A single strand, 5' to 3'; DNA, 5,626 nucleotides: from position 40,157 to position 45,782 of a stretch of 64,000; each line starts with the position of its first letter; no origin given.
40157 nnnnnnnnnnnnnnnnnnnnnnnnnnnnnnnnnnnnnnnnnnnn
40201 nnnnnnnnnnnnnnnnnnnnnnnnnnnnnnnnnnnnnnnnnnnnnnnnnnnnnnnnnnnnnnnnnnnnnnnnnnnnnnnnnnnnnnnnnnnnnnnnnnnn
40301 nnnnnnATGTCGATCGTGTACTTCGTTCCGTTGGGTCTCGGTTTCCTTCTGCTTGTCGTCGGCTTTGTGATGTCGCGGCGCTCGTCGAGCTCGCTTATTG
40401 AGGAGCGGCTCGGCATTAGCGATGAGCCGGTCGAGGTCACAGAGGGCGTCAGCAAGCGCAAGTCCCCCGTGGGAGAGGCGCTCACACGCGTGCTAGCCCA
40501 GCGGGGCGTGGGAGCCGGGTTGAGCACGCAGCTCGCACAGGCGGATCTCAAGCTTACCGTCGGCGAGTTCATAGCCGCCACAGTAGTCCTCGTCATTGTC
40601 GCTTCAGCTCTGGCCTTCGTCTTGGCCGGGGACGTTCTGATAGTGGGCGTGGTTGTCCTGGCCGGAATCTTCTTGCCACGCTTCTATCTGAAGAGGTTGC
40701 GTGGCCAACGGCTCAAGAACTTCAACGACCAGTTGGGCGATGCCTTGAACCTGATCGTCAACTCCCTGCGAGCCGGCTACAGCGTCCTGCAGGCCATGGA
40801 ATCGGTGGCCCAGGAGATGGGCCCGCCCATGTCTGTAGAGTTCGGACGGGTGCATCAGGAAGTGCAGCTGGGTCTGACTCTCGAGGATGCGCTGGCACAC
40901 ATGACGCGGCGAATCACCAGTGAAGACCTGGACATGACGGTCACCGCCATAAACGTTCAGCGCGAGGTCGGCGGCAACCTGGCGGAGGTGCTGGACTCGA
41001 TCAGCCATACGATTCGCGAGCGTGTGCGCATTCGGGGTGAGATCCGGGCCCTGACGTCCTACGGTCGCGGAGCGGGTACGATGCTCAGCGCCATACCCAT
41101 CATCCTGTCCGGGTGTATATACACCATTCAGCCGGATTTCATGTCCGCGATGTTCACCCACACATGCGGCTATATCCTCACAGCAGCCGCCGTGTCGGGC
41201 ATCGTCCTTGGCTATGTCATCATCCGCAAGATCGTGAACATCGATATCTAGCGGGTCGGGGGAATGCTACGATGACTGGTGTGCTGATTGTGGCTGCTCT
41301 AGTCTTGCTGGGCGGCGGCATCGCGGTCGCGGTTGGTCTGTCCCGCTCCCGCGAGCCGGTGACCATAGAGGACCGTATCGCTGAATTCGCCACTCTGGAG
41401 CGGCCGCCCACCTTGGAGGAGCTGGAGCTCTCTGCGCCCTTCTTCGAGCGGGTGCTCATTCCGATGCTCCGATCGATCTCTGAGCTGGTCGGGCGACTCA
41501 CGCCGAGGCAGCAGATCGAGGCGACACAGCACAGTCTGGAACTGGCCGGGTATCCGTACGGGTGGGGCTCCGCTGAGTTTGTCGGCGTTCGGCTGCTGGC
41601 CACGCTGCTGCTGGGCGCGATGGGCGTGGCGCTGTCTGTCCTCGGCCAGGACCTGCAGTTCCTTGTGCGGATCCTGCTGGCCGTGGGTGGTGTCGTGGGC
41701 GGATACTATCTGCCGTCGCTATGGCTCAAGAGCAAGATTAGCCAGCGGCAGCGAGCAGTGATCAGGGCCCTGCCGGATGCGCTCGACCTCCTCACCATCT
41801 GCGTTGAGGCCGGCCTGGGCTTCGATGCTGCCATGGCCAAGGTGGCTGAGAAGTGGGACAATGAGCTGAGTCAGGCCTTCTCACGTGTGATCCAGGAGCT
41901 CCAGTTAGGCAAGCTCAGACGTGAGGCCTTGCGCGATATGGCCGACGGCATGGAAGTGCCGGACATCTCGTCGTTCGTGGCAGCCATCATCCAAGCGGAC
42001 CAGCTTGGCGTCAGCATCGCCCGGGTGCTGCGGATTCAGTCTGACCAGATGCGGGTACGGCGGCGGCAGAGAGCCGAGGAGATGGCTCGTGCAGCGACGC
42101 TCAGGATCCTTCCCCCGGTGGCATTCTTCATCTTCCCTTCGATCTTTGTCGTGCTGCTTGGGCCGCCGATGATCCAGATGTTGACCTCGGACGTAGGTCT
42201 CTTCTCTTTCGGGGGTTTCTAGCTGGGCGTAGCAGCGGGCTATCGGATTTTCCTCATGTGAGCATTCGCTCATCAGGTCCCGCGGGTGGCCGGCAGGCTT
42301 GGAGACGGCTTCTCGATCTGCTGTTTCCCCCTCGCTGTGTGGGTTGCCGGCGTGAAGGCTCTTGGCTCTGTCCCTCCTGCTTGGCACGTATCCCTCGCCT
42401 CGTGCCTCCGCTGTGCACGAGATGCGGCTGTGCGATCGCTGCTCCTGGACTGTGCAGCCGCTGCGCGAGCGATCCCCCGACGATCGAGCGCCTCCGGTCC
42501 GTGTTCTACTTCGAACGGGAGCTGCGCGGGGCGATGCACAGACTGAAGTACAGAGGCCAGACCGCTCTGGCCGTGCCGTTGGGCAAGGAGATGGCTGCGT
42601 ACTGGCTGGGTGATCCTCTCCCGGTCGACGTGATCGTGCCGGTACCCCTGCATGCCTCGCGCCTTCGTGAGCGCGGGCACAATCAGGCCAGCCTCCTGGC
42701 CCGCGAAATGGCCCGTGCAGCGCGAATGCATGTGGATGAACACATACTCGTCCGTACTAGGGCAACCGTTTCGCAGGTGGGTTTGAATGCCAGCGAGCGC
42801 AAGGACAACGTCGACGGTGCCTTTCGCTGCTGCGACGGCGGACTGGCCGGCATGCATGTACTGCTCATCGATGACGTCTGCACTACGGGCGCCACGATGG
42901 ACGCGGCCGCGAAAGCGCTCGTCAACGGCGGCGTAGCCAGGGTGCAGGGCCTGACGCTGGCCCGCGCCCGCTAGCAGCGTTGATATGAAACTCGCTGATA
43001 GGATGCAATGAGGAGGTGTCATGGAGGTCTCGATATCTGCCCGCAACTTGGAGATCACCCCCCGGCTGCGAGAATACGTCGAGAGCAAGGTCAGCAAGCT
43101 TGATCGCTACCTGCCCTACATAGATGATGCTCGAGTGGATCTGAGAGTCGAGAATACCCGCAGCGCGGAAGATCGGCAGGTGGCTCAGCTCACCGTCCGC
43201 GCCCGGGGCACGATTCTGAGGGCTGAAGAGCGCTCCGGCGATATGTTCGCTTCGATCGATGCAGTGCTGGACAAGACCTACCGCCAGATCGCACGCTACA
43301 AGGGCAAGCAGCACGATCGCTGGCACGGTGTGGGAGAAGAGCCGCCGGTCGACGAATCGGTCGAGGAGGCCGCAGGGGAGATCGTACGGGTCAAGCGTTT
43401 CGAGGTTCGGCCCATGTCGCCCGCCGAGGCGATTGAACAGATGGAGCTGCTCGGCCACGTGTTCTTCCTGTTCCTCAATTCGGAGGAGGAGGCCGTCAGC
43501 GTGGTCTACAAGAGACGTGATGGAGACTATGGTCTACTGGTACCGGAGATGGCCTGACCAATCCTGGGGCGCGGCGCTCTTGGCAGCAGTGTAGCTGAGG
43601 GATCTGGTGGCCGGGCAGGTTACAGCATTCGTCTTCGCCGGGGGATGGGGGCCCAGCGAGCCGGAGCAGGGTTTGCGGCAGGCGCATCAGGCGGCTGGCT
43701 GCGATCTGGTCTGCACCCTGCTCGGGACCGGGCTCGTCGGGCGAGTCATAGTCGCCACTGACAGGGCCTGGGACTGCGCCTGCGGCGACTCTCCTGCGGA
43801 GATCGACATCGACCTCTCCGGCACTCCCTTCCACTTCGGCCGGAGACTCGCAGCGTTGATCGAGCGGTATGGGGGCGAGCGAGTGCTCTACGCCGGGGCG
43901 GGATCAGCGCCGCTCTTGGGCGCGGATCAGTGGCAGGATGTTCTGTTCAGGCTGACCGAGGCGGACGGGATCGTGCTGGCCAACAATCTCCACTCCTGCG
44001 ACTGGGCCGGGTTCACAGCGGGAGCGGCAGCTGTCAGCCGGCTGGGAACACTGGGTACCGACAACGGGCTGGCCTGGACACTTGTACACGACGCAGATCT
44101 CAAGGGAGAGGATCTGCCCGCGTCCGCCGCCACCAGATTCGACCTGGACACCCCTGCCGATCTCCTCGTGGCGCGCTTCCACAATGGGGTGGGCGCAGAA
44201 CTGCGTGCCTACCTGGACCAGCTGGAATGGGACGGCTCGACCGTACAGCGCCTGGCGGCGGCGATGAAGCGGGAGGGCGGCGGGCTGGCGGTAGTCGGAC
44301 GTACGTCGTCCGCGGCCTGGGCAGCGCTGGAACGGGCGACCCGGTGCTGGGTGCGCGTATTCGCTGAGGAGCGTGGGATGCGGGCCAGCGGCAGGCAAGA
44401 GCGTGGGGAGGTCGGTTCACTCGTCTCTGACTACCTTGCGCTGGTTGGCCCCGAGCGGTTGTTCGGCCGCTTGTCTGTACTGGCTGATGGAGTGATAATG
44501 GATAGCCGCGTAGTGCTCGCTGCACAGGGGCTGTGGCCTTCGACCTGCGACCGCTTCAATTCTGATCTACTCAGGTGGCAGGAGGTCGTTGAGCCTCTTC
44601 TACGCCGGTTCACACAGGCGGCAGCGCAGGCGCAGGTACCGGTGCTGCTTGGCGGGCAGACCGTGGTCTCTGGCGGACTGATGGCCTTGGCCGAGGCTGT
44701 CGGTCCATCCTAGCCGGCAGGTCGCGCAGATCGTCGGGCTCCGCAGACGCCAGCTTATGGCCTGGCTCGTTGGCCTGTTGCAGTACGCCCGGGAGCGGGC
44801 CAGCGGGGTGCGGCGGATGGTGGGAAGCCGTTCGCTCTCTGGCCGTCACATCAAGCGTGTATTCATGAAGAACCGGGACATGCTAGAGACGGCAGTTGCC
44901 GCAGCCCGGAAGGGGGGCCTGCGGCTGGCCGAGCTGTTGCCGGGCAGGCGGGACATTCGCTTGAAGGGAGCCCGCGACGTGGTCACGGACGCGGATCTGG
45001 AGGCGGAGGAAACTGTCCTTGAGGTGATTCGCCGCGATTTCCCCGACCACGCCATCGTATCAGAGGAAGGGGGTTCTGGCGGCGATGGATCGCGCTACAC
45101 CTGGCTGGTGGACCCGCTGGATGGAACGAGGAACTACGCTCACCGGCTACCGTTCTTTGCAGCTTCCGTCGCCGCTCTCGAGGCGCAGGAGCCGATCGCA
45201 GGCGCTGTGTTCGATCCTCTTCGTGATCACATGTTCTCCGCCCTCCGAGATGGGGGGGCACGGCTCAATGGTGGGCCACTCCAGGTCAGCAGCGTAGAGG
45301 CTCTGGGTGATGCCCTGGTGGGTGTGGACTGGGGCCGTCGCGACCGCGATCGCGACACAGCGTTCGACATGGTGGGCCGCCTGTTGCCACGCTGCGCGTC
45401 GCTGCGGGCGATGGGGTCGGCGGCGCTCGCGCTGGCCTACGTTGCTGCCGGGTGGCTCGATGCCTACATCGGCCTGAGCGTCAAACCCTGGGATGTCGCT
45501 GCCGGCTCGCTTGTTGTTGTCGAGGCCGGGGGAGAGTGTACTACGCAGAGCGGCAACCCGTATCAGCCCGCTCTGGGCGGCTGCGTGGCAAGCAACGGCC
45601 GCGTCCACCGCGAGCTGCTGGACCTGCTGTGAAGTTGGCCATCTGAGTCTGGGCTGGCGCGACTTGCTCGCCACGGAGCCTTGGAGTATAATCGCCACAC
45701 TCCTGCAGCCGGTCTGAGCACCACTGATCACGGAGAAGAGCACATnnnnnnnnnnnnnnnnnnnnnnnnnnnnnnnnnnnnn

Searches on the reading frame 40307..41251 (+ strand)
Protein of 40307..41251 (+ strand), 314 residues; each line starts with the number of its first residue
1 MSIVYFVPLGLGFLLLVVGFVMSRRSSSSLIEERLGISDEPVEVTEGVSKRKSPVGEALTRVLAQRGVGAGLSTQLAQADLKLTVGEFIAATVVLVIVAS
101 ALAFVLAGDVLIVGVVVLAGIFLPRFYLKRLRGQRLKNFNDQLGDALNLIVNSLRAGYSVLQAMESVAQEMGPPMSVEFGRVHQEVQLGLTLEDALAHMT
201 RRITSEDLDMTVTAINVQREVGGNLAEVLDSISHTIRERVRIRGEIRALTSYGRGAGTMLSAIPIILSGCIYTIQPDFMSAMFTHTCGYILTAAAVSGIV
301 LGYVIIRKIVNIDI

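Call 25: search_protein_families(library=pfam, proteins=[window:40307-41251:+], max_evalue=0.00001)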
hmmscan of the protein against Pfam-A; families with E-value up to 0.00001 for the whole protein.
window:40307-41251:+ (314 aa): 1 family
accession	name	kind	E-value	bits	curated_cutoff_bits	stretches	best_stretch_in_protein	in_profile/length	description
PF00482.28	T2SSF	-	1.5e-21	77.1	25.2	1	147-269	2-121/125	Type II secretion system (T2SS), protein F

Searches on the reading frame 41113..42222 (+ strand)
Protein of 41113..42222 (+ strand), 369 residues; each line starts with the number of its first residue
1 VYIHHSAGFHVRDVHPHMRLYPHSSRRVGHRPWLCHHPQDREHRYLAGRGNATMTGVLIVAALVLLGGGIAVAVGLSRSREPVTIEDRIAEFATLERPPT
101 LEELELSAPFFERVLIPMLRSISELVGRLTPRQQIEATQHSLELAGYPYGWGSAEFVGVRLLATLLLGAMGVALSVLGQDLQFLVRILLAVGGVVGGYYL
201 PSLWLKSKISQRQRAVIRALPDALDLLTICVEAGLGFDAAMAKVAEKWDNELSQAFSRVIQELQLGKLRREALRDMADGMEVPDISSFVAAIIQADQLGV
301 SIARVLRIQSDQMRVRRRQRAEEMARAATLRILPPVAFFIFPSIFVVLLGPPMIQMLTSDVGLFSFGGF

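Call 71: search_protein_families(library=pfam, proteins=[window:41113-42222:+], max_evalue=0.01)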
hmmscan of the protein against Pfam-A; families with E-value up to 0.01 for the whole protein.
window:41113-42222:+ (369 aa): 1 family
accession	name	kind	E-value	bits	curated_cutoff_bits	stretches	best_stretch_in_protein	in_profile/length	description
PF00482.28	T2SSF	-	2.3e-17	63.6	25.2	1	224-349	2-124/125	Type II secretion system (T2SS), protein F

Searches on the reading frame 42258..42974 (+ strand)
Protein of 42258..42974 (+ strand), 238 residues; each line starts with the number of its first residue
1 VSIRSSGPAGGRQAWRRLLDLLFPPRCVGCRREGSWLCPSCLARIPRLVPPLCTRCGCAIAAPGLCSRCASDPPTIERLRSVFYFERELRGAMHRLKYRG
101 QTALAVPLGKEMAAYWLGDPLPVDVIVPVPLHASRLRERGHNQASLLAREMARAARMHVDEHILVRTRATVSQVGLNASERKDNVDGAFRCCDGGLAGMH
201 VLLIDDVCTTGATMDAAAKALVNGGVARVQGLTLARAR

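Call 25: search_protein_families(library=pfam, proteins=[window:42258-42974:+], max_evalue=0.00001)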
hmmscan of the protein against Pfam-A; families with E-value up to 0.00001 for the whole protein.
window:42258-42974:+ (238 aa): 2 families
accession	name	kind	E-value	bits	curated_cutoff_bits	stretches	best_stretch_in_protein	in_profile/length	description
PF18912.6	DZR_2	-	1.2e-09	38.2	27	1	18-70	1-56/56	Double zinc ribbon domain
PF00156.33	Pribosyltran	-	3.2e-07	30.3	26.3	1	196-235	85-124/158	Phosphoribosyl transferase domain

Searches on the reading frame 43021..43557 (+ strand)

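Call 26: search_protein_families(library=pfam, proteins=[window:43021-43557:+], max_evalue=0.00001)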
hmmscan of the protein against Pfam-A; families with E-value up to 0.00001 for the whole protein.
window:43021-43557:+ (178 aa): 2 families
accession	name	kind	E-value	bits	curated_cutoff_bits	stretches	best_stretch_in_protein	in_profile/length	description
PF16321.10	Ribosom_S30AE_C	-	3.8e-26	91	25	1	118-172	3-57/57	Sigma 54 modulation/S30EA ribosomal protein C terminus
PF02482.25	Ribosomal_S30AE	-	5.9e-24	85.1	23.7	1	3-97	1-87/88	Sigma 54 modulation protein / S30EA ribosomal protein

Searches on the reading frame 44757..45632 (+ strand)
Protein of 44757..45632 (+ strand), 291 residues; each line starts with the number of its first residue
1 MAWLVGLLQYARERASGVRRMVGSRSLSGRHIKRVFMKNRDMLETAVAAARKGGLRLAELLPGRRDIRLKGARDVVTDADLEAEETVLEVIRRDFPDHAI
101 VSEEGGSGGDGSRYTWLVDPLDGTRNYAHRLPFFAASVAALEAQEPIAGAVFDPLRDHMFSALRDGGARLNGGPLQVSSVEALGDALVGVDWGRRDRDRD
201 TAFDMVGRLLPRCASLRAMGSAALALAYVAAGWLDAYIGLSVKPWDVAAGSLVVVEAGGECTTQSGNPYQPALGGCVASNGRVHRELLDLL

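Call 26: search_protein_families(library=pfam, proteins=[window:44757-45632:+], max_evalue=0.00001)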
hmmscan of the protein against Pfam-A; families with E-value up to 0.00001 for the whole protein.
window:44757-45632:+ (291 aa): 1 family
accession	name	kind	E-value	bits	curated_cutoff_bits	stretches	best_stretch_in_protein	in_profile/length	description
PF00459.30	Inositol_P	-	2.8e-61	207.8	27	1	39-287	2-261/271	Inositol monophosphatase family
